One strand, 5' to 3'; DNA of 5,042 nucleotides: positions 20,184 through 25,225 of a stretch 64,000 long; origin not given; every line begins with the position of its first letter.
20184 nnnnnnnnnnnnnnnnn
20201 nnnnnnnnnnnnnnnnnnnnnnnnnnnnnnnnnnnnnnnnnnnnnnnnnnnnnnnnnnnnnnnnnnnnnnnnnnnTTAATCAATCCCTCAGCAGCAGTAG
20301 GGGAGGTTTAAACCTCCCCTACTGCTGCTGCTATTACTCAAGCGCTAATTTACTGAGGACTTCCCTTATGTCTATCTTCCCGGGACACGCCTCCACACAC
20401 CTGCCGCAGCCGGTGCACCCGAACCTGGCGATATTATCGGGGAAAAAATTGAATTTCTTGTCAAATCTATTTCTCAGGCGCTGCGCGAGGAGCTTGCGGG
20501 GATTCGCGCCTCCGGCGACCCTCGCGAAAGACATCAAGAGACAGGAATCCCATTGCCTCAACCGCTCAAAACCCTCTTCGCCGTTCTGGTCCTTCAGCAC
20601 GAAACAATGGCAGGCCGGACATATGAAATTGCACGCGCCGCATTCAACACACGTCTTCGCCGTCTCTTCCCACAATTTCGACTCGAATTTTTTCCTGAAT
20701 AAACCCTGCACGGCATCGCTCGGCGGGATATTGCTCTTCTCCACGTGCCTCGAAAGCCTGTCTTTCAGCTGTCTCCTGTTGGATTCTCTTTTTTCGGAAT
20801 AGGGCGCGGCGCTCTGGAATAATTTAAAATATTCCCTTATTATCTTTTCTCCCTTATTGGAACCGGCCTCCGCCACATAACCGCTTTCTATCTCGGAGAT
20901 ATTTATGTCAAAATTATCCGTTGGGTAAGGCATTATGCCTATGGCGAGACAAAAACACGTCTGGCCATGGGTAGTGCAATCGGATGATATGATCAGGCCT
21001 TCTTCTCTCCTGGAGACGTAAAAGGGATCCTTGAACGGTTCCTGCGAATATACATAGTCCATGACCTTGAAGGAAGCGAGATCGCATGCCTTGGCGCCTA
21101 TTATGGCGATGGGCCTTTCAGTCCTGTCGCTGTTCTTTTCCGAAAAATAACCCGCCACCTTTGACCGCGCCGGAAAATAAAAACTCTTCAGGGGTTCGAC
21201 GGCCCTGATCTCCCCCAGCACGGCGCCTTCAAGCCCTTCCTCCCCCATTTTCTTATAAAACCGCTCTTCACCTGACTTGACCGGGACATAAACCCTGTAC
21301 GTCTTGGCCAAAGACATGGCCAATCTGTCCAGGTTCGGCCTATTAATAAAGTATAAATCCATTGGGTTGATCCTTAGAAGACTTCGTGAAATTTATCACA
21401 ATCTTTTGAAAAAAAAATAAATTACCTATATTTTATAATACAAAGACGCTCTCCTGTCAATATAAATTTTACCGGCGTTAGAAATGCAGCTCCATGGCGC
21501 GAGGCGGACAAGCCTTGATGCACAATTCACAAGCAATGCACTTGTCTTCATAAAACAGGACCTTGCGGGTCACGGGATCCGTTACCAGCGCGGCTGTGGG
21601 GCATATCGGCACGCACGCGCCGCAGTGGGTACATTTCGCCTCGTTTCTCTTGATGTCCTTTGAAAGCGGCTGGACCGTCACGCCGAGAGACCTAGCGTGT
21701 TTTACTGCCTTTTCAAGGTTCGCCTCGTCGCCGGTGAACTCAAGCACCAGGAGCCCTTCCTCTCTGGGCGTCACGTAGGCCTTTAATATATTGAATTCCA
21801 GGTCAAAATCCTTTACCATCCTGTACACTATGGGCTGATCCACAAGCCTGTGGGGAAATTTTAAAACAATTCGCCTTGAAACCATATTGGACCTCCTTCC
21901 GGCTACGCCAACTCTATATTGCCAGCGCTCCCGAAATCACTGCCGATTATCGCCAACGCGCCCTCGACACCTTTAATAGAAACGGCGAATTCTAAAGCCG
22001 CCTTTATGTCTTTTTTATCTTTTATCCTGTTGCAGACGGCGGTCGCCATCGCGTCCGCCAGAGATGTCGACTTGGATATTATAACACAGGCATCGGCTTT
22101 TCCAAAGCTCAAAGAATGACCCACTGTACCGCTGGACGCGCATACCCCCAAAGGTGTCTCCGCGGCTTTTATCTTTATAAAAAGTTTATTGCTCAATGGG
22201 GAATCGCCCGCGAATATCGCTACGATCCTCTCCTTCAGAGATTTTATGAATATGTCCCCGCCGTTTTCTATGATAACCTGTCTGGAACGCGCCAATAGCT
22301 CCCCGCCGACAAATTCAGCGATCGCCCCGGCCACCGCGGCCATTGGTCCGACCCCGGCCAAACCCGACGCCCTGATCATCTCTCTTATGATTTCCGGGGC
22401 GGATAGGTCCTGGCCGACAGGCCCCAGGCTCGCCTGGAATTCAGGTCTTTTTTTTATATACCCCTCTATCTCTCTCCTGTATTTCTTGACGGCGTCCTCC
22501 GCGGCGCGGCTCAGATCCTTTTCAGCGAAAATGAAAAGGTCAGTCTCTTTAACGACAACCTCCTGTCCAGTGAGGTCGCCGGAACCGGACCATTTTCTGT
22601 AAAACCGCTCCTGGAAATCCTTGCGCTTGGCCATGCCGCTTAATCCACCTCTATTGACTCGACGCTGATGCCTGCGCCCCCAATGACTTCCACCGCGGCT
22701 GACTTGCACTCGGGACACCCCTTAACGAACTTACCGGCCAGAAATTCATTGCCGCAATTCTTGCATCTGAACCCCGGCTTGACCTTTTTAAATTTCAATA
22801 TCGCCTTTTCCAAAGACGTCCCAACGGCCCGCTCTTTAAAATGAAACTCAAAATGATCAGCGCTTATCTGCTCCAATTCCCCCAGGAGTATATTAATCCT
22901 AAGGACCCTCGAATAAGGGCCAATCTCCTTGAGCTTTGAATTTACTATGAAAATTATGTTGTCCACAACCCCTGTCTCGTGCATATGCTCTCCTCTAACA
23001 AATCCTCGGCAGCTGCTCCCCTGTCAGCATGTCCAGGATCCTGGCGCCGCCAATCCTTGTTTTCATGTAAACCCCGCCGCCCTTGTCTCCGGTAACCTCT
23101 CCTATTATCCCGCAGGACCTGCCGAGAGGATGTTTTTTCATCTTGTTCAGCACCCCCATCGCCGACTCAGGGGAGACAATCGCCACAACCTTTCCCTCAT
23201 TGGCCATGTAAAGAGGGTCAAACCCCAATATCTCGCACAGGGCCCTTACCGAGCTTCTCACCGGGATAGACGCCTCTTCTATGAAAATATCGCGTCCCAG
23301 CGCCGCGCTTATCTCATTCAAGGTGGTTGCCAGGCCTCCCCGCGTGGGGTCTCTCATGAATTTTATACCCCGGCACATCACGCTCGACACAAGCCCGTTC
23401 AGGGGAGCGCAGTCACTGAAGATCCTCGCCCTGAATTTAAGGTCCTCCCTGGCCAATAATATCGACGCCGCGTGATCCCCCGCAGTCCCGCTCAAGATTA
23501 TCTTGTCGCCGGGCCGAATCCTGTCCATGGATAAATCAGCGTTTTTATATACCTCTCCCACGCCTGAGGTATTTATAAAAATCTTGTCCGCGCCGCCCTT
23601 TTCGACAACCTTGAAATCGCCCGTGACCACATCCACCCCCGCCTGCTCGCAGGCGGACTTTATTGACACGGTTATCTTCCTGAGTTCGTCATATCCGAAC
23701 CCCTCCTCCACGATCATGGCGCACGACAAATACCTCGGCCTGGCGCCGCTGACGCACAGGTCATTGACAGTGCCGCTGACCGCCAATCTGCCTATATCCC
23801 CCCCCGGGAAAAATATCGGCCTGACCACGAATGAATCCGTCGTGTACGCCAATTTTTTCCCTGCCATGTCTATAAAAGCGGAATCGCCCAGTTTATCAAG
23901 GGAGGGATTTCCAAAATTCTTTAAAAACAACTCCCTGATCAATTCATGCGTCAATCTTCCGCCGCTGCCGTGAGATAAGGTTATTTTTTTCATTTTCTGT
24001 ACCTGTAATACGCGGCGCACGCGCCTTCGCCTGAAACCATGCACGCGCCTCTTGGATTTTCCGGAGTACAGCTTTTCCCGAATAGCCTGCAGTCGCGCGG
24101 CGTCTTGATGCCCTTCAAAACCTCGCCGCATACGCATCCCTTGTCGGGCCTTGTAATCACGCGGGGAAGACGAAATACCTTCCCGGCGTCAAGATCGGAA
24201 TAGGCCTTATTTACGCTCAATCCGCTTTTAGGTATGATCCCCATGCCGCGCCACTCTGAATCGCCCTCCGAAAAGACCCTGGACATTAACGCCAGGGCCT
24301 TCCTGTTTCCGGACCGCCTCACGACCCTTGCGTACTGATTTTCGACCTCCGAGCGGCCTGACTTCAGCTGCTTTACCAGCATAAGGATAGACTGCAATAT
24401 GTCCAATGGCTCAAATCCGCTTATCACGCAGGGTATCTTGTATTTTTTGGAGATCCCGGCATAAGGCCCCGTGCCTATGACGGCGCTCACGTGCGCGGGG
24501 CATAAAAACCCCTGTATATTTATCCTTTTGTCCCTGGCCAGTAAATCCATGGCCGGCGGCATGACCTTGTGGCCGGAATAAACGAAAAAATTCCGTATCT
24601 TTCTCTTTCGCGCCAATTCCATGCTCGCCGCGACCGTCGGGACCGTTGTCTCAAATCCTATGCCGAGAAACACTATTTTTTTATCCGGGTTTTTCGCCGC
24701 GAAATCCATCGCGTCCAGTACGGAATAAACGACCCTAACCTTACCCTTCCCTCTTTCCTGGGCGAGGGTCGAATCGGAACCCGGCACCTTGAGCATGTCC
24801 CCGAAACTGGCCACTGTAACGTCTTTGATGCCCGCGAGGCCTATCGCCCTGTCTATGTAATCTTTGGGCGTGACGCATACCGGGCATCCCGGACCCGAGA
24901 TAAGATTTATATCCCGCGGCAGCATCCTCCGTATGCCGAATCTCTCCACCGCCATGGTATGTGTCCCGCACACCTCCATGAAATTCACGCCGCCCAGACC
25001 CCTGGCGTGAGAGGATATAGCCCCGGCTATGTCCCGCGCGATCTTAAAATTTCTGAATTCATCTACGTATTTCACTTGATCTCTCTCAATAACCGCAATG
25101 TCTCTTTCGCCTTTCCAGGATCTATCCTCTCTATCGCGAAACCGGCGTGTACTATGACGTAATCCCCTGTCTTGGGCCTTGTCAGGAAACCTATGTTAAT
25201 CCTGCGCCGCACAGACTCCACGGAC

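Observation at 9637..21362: Mrp-coupled group 4 [NiFe]-hydrogenase carrying an AsrAB/sulfhydrogenase-like NAD(P)H module: possible NAD(P)H-linked, ion-translocating hydrogenase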

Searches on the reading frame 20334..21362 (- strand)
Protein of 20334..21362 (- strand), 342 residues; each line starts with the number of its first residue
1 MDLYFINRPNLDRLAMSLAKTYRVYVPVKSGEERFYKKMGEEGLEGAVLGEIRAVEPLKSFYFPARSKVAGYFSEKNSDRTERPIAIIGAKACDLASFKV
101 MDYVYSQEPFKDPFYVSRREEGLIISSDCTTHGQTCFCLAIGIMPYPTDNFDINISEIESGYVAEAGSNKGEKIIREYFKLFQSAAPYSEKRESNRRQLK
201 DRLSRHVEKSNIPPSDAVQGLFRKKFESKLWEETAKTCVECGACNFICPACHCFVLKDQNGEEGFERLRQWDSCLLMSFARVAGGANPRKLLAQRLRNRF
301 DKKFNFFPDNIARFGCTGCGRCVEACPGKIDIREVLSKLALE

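Call 5: search_protein_families(library=pfam, proteins=[window:20334-21362:-], max_evalue=0.01)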
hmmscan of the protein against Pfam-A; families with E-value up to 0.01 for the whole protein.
window:20334-21362:- (342 aa): 13 families
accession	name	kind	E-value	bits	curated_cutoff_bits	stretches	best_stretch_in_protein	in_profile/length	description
PF17179.9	Fer4_22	-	1.9e-29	102.8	27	1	237-330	1-95/95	4Fe-4S dicluster domain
PF13534.11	Fer4_17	-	7e-07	30.1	22.2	1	224-249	32-57/61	4Fe-4S dicluster domain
PF13746.11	Fer4_18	-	5.5e-06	27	27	1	315-336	60-81/114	4Fe-4S dicluster domain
PF13183.11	Fer4_8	-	5.8e-06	27.2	27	1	235-330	2-68/68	4Fe-4S dicluster domain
PF13237.11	Fer4_10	-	4.6e-05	23.7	25.5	2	234-327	5-53/53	4Fe-4S dicluster domain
PF13187.11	Fer4_9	-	5.8e-05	23.5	27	1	238-329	2-50/52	4Fe-4S dicluster domain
PF25160.1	LdpA_Fe-S-bd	-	8.3e-05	22.7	27.6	1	311-329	23-41/49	LdpA Fe-S cluster-binding domain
PF12797.12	Fer4_2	-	0.00033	20.9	24.5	1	316-327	10-21/22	4Fe-4S binding domain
PF00037.32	Fer4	-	0.00038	20.6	21.1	1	316-327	8-19/24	4Fe-4S binding domain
PF14697.11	Fer4_21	-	0.00045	20.7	35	0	316-327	41-52/59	4Fe-4S dicluster domain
PF13484.11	Fer4_16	-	0.00065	20.9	30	0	316-329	2-15/66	4Fe-4S double cluster binding domain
PF12838.12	Fer4_7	-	0.00078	20.3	27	1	237-328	1-50/52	4Fe-4S dicluster domain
PF12798.12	Fer4_3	-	0.0044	18.2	27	1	316-329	1-14/15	4Fe-4S binding domain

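Call 9: search_protein_families(library=ncbifam, proteins=[window:20334-21362:-], max_evalue=0.001)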
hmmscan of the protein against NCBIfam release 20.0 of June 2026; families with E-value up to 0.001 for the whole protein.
window:20334-21362:- (342 aa): 16 families
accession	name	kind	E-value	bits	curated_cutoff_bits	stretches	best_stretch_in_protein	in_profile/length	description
NF040829.1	sulfhyd_ShyB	equivalog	3.6e-53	180.7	690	1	9-338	9-328/334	NAD(P)-dependent hydrogenase/sulfhydrogenase 2 subunit beta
NF040833.1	sulfhyd_HydB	equivalog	1.3e-45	155.9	750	1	17-336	17-332/367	NADPH-dependent hydrogenase/sulfhydrogenase 1 subunit beta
TIGR02910.1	sulfite_red_A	equivalog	3.2e-39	135.1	323.15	1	67-340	70-327/334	anaerobic sulfite reductase subunit AsrA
TIGR01945.1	rnfC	subfamily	1.4e-05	23.8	245.95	0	225-254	392-420/435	RnfABCDGE type electron transport complex subunit C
NF004537.0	PRK05888.1-3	equivalog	3.2e-05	23.5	163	0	315-328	114-127/204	NADH-quinone oxidoreductase subunit NuoI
NF040864.1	HgcB_ferredoxin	equivalog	8.3e-05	22.4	99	0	229-250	37-58/93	mercury methylation ferredoxin HgcB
NF038196.1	ferrodoxin_EFR1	subfamily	8.8e-05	22.7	75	0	204-250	152-198/242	EFR1 family ferrodoxin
TIGR02745.1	ccoG_rdxA_fixG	equivalog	9.2e-05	21.6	316.7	1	313-334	230-251/435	cytochrome c oxidase accessory protein CcoG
NF042909.1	FMH_DH_FwdF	exception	0.00017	20.8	375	0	211-264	235-286/336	tungsten-dependent formylmethanofuran dehydrogenase subunit FwdF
TIGR00384.1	dhsB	subfamily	0.00022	20.8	88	0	309-337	191-219/222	succinate dehydrogenase and fumarate reductase iron-sulfur protein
TIGR02176.1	pyruv_ox_red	equivalog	0.00022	19.2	911.35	0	310-333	735-758/1167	pyruvate:ferredoxin (flavodoxin) oxidoreductase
NF041837.1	rnfC_Methano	equivalog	0.00024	20.1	650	0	298-334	386-417/438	Rnf electron transport complex subunit RnfC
NF004898.0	PRK06259.1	equivalog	0.00041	19.1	385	0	235-333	133-205/488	fumarate reductase (CoM/CoB) subunit TfrB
NF009053.0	PRK12387.1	subfamily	0.00055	19.7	204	0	214-251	51-88/180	formate hydrogenlyase complex iron-sulfur subunit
NF007013.0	PRK09477.1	equivalog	0.00064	18.9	234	0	310-329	253-272/286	quinol dehydrogenase ferredoxin subunit NapH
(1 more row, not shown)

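Call 27: search_solved_structures(query=window:20334-21362:-, max_evalue=0.001, show_alignments=2)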
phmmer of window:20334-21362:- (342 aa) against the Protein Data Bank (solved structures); distinct sequences matched with E-value up to 0.001: 2.
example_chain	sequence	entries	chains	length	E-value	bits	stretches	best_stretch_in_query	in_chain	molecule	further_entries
9nez_B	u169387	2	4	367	8.1e-42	147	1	22-332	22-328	Sulfhydrogenase 1 subunit beta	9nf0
8rvu_E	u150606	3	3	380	0.00011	24.8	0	169-254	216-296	Formate dehydrogenase, beta subunit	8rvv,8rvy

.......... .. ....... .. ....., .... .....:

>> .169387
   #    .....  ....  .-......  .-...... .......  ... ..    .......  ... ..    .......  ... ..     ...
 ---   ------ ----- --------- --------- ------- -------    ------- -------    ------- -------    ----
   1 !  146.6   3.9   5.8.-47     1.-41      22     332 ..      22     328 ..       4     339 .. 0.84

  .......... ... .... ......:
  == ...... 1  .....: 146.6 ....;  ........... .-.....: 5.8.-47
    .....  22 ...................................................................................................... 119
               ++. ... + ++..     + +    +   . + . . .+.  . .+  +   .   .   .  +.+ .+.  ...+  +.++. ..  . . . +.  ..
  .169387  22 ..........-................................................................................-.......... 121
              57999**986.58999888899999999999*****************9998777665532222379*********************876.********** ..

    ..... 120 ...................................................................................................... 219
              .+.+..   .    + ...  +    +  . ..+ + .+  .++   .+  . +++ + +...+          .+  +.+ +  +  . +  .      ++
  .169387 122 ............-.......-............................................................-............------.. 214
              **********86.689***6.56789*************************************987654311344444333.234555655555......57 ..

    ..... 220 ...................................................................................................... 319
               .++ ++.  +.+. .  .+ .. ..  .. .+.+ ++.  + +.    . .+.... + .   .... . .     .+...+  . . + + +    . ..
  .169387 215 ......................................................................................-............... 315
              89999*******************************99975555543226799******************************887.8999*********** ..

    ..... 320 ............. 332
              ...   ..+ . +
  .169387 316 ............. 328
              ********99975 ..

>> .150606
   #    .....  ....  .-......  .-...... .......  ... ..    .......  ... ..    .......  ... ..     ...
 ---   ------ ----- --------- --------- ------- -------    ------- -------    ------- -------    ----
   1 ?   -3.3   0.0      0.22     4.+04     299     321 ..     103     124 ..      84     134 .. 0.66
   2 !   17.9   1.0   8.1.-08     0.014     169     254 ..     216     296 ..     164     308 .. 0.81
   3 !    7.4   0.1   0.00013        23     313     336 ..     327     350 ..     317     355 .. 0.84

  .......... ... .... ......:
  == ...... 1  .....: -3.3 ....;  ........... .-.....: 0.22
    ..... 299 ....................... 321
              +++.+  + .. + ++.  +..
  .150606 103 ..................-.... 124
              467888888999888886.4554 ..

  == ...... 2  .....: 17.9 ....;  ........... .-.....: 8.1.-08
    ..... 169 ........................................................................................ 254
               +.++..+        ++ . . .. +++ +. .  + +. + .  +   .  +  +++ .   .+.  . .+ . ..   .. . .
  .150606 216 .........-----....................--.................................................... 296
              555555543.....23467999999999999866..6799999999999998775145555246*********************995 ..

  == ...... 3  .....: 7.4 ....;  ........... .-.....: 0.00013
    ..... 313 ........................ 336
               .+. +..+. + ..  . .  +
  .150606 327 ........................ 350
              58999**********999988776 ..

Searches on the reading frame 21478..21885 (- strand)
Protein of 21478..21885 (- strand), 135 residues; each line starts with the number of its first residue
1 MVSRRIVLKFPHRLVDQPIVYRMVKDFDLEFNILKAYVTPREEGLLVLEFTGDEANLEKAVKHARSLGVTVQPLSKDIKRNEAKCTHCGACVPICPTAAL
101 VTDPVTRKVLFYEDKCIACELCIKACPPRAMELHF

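Call 6: search_protein_families(library=pfam, proteins=[window:21478-21885:-], max_evalue=0.01)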
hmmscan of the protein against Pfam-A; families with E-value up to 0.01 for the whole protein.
window:21478-21885:- (135 aa): 16 families
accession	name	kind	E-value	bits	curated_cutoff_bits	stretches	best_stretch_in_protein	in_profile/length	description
PF09383.16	NIL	-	9.1e-17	61.2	24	1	4-72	1-72/73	NIL domain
PF00037.32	Fer4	-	1.1e-13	50.8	21.1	2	79-100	2-23/24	4Fe-4S binding domain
PF12837.12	Fer4_6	-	9.7e-11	41.5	25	2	79-100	3-24/24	4Fe-4S binding domain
PF12838.12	Fer4_7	-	1.8e-10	41.5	27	1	84-129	1-51/52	4Fe-4S dicluster domain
PF12797.12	Fer4_2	-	2.3e-10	40.1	24.5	2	108-127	2-21/22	4Fe-4S binding domain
PF13187.11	Fer4_9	-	2.5e-09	37.5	27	1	84-130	1-51/52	4Fe-4S dicluster domain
PF13237.11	Fer4_10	-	4.3e-09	36.6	25.5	1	78-127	2-53/53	4Fe-4S dicluster domain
PF12800.12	Fer4_4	-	6.9e-08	32.6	24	2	83-97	2-16/17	4Fe-4S binding domain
PF14697.11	Fer4_21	-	1.3e-07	32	35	1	81-131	4-57/59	4Fe-4S dicluster domain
PF13484.11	Fer4_16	-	3.5e-07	31.3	30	1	84-103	1-20/66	4Fe-4S double cluster binding domain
PF13183.11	Fer4_8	-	1.3e-06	29.3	27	1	84-98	4-18/68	4Fe-4S dicluster domain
PF13746.11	Fer4_18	-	1.9e-05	25.3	27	1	75-127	51-96/114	4Fe-4S dicluster domain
PF12798.12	Fer4_3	-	0.00018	22.5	27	0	85-99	1-15/15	4Fe-4S binding domain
PF13247.11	Fer4_11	-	0.00056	20.5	26.2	1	83-130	8-58/100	4Fe-4S dicluster domain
PF25160.1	LdpA_Fe-S-bd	-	0.0017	18.5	27.6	0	91-131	9-43/49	LdpA Fe-S cluster-binding domain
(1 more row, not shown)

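Call 9: search_protein_families(library=ncbifam, proteins=[window:21478-21885:-], max_evalue=0.001)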
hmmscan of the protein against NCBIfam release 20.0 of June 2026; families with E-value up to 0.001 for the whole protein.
window:21478-21885:- (135 aa): 70 families (the best 25 are shown)
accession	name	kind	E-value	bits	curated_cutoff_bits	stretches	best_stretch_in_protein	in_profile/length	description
NF043039.1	HgcAB_like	equivalog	1.6e-11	44.5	285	1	65-131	287-349/350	HgcAB-like fusion protein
NF006221.0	PRK08348.1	subfamily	2.2e-10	40.3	124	1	77-132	38-93/136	NADH-plastoquinone oxidoreductase subunit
NF038196.1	ferrodoxin_EFR1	subfamily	2e-09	37.9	75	1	74-133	176-231/242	EFR1 family ferrodoxin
NF042909.1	FMH_DH_FwdF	exception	4.8e-09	35.8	375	1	79-133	221-276/336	tungsten-dependent formylmethanofuran dehydrogenase subunit FwdF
TIGR01944.1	rnfB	subfamily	9.1e-09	35.1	68.7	1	81-133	111-162/190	RnfABCDGE type electron transport complex subunit B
TIGR04041.1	activase_YjjW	hypoth_equivalog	1.6e-08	34.3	250.2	1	83-130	41-86/276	YjjW family glycine radical enzyme activase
TIGR01971.1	NuoI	subfamily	2.5e-08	33.5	113.05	1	112-133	40-61/121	NADH-quinone oxidoreductase, chain I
NF040864.1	HgcB_ferredoxin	equivalog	5.6e-08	32.5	99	1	79-133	10-63/93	mercury methylation ferredoxin HgcB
NF010369.0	PRK13795.1-4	equivalog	6.6e-08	31.2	1086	1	82-127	575-620/633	hypothetical protein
TIGR00402.1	napF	equivalog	7.5e-08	32.4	102.2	1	72-131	24-84/149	ferredoxin-type protein NapF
TIGR02163.1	napH_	subfamily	8.6e-08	32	213.05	1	79-133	196-253/255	NapH/MauN family ferredoxin-type protein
NF045874.1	Vhu_polyferre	exception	9.5e-08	31.2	600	1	76-133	189-245/381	F420-non-reducing hydrogenase associated-polyferredoxin VhuB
NF043069.1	T4HPD_activ_SAM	equivalog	1e-07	31.6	425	1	72-132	40-98/299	trans-4-hydroxy-L-proline dehydratase activase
TIGR03149.1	cyt_nit_nrfC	equivalog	1.7e-07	30.8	377.6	1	83-130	92-141/225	cytochrome c nitrite reductase Fe-S protein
NF010367.0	PRK13795.1-2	equivalog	8.3e-07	27.8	456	1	60-128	513-581/584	hypothetical protein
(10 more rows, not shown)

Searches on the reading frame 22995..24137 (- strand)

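Call 10: search_protein_families(library=pfam, proteins=[window:22995-24137:-], max_evalue=0.0001)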
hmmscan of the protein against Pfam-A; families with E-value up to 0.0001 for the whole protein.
window:22995-24137:- (380 aa): 2 families
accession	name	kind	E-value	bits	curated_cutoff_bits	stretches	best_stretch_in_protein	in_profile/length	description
PF02769.27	AIRS_C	-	4.8e-22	79.2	23.1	1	208-358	1-155/156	AIR synthase related protein, C-terminal domain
PF00586.29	AIRS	-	2.4e-21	76.7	24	1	85-196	3-112/112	AIR synthase related protein, N-terminal domain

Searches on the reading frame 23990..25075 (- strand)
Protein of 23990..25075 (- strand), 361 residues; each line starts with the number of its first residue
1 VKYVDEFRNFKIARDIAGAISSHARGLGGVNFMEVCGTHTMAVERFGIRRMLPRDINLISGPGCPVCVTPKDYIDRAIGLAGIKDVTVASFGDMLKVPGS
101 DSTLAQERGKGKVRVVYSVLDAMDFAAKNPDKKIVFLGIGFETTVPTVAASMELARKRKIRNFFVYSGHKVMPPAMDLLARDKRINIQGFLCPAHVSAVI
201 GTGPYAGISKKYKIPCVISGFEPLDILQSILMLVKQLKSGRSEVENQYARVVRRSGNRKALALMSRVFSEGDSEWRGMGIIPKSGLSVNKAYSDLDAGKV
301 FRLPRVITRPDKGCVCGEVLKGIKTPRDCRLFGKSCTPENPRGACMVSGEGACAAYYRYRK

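Call 10: search_protein_families(library=pfam, proteins=[window:23990-25075:-], max_evalue=0.0001)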
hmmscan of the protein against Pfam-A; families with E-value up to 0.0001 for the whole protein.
window:23990-25075:- (361 aa): 1 family
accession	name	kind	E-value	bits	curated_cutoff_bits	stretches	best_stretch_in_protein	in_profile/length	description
PF01924.21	HypD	-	4.2e-145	483.7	25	1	13-360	3-351/351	Hydrogenase formation hypA family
